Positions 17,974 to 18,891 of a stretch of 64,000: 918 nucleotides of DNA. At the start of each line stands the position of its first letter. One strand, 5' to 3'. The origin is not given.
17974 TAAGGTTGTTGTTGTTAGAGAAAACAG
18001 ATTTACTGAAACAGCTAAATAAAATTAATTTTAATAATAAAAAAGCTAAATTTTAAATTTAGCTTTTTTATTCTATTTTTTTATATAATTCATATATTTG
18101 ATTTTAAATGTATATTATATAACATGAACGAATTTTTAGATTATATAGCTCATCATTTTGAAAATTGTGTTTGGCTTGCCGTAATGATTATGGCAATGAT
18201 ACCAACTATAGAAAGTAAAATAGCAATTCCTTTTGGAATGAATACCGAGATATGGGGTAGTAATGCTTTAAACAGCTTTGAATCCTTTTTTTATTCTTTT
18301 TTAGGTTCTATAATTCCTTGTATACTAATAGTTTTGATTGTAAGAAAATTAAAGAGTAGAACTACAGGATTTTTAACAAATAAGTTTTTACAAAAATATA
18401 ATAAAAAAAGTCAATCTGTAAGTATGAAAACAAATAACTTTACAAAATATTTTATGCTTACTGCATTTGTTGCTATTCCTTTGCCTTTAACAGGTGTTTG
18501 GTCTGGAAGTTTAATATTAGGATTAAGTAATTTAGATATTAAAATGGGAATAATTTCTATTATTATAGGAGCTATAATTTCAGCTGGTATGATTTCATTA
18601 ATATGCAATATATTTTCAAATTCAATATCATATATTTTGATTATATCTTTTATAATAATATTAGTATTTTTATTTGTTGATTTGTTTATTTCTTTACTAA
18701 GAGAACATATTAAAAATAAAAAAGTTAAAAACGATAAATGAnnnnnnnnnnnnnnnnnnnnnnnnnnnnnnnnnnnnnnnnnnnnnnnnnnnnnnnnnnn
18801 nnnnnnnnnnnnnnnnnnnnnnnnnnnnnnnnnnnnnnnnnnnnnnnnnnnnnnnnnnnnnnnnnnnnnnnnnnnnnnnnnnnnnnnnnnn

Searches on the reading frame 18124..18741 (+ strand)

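Call 25: search_protein_families(library=pfam, proteins=[window:18124-18741:+], max_evalue=0.01)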
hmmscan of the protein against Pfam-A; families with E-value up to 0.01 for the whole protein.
window:18124-18741:+ (205 aa): 1 family
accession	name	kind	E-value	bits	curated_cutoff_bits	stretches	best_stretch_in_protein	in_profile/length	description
PF06695.16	Sm_multidrug_ex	-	4.9e-21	76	30.7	1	30-153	1-118/121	Putative small multi-drug export protein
